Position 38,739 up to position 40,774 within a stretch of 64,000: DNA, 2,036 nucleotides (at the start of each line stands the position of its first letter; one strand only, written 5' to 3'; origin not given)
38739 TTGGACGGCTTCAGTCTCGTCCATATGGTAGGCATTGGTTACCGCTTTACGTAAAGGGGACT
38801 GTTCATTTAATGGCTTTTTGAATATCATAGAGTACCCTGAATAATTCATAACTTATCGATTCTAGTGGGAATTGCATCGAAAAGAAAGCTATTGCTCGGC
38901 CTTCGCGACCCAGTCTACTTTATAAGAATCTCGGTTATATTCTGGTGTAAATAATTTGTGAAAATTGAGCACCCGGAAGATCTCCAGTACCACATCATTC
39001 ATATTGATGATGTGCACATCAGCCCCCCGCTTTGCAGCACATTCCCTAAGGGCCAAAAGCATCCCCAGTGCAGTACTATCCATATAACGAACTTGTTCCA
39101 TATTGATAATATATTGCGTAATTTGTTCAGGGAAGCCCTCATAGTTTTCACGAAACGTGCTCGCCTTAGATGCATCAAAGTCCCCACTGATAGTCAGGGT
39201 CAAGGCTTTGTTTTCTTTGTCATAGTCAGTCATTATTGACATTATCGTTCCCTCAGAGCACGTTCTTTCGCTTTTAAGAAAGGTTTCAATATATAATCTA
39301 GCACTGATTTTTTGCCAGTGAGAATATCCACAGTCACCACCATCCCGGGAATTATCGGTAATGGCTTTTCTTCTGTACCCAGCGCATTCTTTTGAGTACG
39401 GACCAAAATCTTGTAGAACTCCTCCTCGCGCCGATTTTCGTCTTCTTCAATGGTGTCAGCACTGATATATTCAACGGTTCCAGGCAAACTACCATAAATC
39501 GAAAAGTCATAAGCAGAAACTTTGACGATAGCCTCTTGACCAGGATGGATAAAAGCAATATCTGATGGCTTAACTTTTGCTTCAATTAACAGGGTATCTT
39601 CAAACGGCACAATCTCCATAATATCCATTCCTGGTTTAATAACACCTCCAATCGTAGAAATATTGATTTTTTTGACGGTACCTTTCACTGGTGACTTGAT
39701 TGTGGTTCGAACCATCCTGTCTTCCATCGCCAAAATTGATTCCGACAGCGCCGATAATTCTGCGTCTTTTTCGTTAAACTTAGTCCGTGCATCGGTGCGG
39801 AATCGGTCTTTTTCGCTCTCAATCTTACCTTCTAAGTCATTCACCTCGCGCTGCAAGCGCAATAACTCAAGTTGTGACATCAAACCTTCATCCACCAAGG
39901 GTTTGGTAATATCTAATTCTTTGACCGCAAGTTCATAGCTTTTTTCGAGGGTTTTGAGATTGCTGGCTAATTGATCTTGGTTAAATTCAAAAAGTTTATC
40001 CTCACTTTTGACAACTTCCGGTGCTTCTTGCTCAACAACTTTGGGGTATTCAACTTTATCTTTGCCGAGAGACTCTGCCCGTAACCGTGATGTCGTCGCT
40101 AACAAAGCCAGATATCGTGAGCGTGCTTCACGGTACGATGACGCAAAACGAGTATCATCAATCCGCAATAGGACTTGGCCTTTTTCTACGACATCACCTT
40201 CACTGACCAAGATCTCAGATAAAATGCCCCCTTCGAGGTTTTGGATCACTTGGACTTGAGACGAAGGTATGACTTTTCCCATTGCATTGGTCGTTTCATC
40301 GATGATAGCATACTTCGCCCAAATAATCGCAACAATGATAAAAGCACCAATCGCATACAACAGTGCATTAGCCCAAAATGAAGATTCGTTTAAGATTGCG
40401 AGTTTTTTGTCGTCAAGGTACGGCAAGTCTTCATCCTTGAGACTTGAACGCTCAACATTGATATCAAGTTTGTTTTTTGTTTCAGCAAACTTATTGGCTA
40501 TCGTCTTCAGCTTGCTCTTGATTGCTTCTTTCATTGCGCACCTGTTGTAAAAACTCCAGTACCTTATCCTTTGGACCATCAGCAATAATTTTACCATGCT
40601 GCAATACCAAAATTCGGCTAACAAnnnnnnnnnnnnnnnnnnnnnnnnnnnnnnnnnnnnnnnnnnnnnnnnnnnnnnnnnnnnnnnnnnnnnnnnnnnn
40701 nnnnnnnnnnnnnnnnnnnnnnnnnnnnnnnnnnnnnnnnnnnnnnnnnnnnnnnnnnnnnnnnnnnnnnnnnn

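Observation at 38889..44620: Type I secretion locus: tolC with its own terminator, then ABC + HlyD, with an appended STAS-domain gene. No substrate gene nearby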

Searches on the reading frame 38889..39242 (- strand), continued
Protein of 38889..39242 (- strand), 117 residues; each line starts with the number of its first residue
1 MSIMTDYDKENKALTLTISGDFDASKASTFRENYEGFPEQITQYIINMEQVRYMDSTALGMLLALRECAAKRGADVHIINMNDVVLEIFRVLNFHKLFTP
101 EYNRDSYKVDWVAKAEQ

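Call 73: search_protein_families(library=pfam, proteins=[P0140, P0144, P0161, P0197, P0239, P0243], max_evalue=0.0001)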
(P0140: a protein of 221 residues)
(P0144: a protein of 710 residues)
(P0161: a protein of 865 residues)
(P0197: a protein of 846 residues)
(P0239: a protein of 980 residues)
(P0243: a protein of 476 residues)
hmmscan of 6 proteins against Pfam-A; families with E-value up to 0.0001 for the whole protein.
P0140 (221 aa): 2 families
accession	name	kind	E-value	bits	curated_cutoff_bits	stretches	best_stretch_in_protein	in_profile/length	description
PF01740.26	STAS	-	8.1e-21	74.2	22.6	2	25-102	29-101/106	STAS domain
PF13466.11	STAS_2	-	3.9e-18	65.8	29.2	2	23-92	7-77/80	STAS domain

P0144 (710 aa): 2 families
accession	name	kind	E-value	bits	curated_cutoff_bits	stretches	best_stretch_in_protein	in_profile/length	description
PF01740.26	STAS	-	1.9e-52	175.9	22.6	3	16-111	9-105/106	STAS domain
PF13466.11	STAS_2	-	3e-24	85.4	29.2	3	22-99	3-79/80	STAS domain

P0161 (865 aa): 2 families
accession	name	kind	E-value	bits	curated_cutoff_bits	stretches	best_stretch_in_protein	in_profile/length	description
PF01740.26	STAS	-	4.5e-52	174.7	22.6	3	230-324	10-105/106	STAS domain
PF13466.11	STAS_2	-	9.1e-21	74.3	29.2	2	233-312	1-79/80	STAS domain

P0197 (846 aa): 8 families
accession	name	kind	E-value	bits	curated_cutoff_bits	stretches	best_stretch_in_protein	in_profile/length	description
PF01740.26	STAS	-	4e-55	184.5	22.6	3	306-401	3-98/106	STAS domain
PF13466.11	STAS_2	-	2.5e-26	92.1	29.2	3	316-395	1-79/80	STAS domain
PF07228.17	SpoIIE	-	6.7e-18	65.8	25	1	14-93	112-190/192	Stage II sporulation protein E (SpoIIE)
PF13551.12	HTH_29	-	1.9e-08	34.7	28.1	1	106-168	1-63/64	Winged helix-turn helix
PF13565.12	HTH_32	-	1.9e-07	32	33.7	1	133-191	1-57/73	Homeodomain-like domain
PF13518.12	HTH_28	-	2.2e-07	31.3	25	1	106-153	2-48/52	Helix-turn-helix domain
PF13384.12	HTH_23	-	1.4e-05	25.2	24.6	1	106-149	7-49/50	Homeodomain-like domain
PF01527.26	HTH_Tnp_1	-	1.8e-05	25.3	24.1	1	108-166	14-73/75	Transposase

P0239 (980 aa): 8 families
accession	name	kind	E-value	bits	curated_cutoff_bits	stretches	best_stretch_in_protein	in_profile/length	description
PF01740.26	STAS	-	4.5e-54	181.2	22.6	3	443-539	8-105/106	STAS domain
PF07228.17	SpoIIE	-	1.3e-50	172.5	25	1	13-208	2-190/192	Stage II sporulation protein E (SpoIIE)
PF13466.11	STAS_2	-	6.2e-23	81.2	29.2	2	448-527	1-79/80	STAS domain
PF13518.12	HTH_28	-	5.7e-09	36.3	25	1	222-268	3-48/52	Helix-turn-helix domain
PF13551.12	HTH_29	-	9.3e-09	35.7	28.1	1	221-273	1-52/64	Winged helix-turn helix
PF13384.12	HTH_23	-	1.7e-06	28.1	24.6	1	221-265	7-50/50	Homeodomain-like domain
PF13565.12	HTH_32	-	1.8e-06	28.9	33.7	1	248-322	1-71/73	Homeodomain-like domain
PF01527.26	HTH_Tnp_1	-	2.4e-05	24.9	24.1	1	231-278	22-70/75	Transposase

P0243 (476 aa): 2 families
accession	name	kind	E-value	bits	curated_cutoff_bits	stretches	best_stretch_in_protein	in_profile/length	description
PF13466.11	STAS_2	-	1.5e-12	47.9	29.2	1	391-469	1-79/80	STAS domain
PF01740.26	STAS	-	3.9e-12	46.3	22.6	1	389-475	11-99/106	STAS domain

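Call 74: find_encoding_contigs(protein=P0160, flank=8000, max_places=2)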
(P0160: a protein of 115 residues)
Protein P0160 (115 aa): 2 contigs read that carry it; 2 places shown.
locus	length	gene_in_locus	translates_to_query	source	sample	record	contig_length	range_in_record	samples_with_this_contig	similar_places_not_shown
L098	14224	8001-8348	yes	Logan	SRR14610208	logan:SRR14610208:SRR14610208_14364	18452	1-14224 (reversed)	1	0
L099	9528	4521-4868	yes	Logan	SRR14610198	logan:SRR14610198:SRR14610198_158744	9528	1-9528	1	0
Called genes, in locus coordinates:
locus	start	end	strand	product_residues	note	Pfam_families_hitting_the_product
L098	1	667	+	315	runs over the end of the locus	-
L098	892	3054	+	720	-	PF03412:Peptidase_C39 (weak), PF00664:ABC_membrane, PF00005:ABC_tran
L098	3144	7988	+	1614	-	PF25984:BSH_YknX (faint), PF25917:BSH_RND (weak), PF25994:HH_AprE, PF26002:Beta-barrel_AprE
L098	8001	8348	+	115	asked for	PF01740:STAS, PF13466:STAS_2 (weak)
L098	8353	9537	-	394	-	PF00083:Sugar_tr, PF06609:TRI12, PF07690:MFS_1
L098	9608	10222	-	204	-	PF25182:NonGDSL, PF00657:Lipase_GDSL, PF13472:Lipase_GDSL_2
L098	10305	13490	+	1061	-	PF18327:PRODH, PF14850:Pro_dh-DNA_bdg, PF01619:Pro_dh, PF00171:Aldedh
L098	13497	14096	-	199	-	-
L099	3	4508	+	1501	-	?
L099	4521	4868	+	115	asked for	PF01740:STAS, PF13466:STAS_2 (weak)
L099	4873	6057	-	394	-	PF00083:Sugar_tr, PF06609:TRI12, PF07690:MFS_1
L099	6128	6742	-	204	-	PF25182:NonGDSL, PF00657:Lipase_GDSL, PF13472:Lipase_GDSL_2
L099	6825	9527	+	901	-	?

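Call 76: list_cluster_members(proteins=[P0001, P0002, P0006, P0138, P0139, P0141, P0142, P0143, P0160, P0179])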
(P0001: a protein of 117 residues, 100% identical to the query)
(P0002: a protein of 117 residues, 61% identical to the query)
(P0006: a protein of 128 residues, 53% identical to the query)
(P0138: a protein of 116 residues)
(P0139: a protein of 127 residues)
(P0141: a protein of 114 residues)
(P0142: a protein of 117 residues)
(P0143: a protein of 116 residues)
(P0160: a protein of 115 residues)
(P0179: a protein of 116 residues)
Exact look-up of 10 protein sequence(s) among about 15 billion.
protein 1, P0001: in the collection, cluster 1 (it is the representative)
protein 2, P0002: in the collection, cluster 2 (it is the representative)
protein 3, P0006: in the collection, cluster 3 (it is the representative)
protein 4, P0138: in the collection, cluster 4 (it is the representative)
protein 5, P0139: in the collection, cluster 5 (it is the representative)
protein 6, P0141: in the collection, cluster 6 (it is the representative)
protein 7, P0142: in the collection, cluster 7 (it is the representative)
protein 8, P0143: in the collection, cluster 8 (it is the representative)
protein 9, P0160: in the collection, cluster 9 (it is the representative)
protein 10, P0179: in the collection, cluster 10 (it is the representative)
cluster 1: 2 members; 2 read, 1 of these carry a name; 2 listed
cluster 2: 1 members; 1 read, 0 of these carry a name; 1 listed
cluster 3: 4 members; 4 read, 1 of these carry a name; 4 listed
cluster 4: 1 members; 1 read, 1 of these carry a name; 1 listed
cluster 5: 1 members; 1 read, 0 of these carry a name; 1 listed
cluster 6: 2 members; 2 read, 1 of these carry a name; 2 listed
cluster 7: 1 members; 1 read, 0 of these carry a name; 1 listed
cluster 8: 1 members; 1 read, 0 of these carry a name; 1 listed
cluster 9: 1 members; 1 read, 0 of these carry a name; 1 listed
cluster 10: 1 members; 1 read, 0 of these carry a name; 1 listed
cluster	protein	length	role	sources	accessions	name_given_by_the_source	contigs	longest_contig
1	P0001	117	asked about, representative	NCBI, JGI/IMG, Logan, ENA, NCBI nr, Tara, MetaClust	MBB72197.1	MAG: anti-anti-sigma factor [Legionellales bacterium] | anti-anti-sigma factor [Legionellales bacterium] | strand:- start:70831 stop:71184 length:354 start_codon:yes stop_codon:yes ...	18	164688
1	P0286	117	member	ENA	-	-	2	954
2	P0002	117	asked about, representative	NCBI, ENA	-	-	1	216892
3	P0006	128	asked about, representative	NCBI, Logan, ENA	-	-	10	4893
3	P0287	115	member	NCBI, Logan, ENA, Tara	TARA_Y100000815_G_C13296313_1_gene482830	strand:- start:1037 stop:1384 length:348 start_codon:yes stop_codon:yes gene_type:complete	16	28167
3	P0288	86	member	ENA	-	-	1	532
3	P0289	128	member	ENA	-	-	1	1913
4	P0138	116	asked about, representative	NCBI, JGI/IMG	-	anti-anti-sigma factor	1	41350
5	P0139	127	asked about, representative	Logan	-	-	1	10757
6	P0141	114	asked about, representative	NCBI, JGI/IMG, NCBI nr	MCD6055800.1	MAG: anti-anti-sigma regulatory factor (antagonist of anti-sigma factor) ... | anti-anti-sigma regulatory factor | anti-anti-sigma regulatory factor (antagonist of anti-sigma factor) [Gammaproteobacteria ...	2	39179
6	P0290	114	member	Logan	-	-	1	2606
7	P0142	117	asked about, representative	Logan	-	-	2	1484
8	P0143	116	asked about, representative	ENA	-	-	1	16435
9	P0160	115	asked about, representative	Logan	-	-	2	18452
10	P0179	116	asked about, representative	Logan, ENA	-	-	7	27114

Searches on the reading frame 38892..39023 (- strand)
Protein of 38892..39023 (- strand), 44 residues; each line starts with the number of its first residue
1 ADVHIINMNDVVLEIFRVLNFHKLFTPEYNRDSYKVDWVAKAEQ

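Call 55: find_related_loci(query=A2, collection=metagenome_contigs, flank=10000)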
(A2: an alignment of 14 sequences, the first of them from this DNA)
Query A2 (44 aa) in metagenome_contigs; peptide patterns used: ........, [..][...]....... (x = any residue, [..] = any of these).
198 stretches matched a pattern; 3 encode a relative of the query (tblastn E <= 1e-3); 3 distinct loci.
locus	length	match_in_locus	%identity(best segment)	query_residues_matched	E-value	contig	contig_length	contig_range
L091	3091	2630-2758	70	1-43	9e-19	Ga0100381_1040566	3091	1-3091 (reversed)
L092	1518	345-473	70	1-43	1e-18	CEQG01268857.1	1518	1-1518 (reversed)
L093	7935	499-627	70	1-43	9e-19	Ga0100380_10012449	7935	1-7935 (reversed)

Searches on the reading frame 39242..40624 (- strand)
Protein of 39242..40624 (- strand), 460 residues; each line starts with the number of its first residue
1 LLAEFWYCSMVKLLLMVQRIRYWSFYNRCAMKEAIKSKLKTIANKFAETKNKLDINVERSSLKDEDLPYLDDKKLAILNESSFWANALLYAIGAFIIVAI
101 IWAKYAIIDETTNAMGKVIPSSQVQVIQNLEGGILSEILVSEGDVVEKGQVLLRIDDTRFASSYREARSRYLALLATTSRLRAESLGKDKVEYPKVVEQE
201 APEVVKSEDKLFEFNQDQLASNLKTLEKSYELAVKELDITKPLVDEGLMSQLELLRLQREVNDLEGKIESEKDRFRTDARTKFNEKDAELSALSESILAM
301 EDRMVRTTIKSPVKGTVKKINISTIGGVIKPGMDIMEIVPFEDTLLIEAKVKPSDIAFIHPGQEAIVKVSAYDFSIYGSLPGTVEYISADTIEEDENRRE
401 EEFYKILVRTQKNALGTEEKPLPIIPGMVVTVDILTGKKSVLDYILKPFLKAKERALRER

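Call 3: search_protein_families(library=pfam, proteins=[window:39242-40624:-], max_evalue=0.01)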
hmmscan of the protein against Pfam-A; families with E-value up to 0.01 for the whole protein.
window:39242-40624:- (460 aa): 5 families
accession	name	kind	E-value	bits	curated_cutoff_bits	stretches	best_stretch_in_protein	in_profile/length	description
PF13437.12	HlyD_3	-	1.1e-22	81.3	22.2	1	308-402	1-90/106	HlyD family secretion protein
PF16576.10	HlyD_D23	-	4.9e-12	46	30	1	113-388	7-185/214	Barrel-sandwich domain of CusB or HlyD membrane-fusion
PF13533.13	Biotin_lipoyl_2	-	9.2e-08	32.2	29.8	1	132-156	8-32/32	Biotin-lipoyl like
PF00364.28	Biotin_lipoyl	-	0.00062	20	22.1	0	127-155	45-73/73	Biotin-requiring enzyme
PF13375.12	RnfC_N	-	0.005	17.3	25.6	0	298-322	58-82/101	RnfC Barrel sandwich hybrid domain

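Call 4: search_protein_families(library=ncbifam, proteins=[window:39242-40624:-], max_evalue=0.01)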
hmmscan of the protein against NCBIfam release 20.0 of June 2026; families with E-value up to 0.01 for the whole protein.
window:39242-40624:- (460 aa): 15 families
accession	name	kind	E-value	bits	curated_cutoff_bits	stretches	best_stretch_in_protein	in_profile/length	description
TIGR01843.1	type_I_hlyD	subfamily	8.6e-103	344.5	208.65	3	265-460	229-422/422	HlyD family type I secretion periplasmic adaptor subunit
TIGR00998.1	8a0101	subfamily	1.4e-21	76.8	390.8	1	90-376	7-272/334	EmrA/EmrK family multidrug efflux transporter periplasmic adaptor subunit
TIGR03794.1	NHLM_micro_HlyD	equivalog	1.1e-20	74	156.2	1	88-390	22-339/421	NHLP bacteriocin system secretion protein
TIGR01730.1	RND_mfp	subfamily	2.5e-20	72.7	94.9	2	103-178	6-80/322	efflux RND transporter periplasmic adaptor subunit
TIGR02971.1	heterocyst_DevB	subfamily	4.7e-14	52.5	129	1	114-388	3-279/327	ABC exporter membrane fusion protein, DevB family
NF011715.0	PRK15136.1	equivalog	8.2e-13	47.7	563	2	214-372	120-279/390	multidrug efflux MFS transporter periplasmic adaptor subunit EmrA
TIGR01000.1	bacteriocin_acc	subfamily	2.5e-10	39.8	258.85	2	260-451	270-455/457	bacteriocin secretion accessory protein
NF007785.0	PRK10476.1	equivalog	5.8e-10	38.5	376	2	220-396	120-293/347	multidrug transporter subunit MdtN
TIGR00999.1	8a0102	subfamily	7.4e-10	38.4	319.3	1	203-390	2-170/271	CzcB/NccB family metal efflux transporter periplasmic adaptor subunit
NF007850.1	PRK10559.1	equivalog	1.6e-08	34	400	1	87-227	7-139/303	p-hydroxybenzoic acid efflux pump subunit AaeA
NF002939.0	PRK03598.1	equivalog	7.5e-06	25.3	393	1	131-297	51-214/332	secretion protein HlyD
NF008814.0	PRK11854.1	equivalog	0.00011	20.8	722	0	132-172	51-91/637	pyruvate dehydrogenase complex dihydrolipoyllysine-residue acetyltransferase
NF008606.0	PRK11578.1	equivalog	0.00012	21.3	342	0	114-184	52-121/371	macrolide transporter subunit MacA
NF006761.0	PRK09282.1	domain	0.0089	14.5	402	0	121-156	519-553/591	pyruvate carboxylase subunit B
NF005457.0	PRK07051.1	equivalog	0.009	16.2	87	0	126-156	49-79/80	acetyl-CoA carboxylase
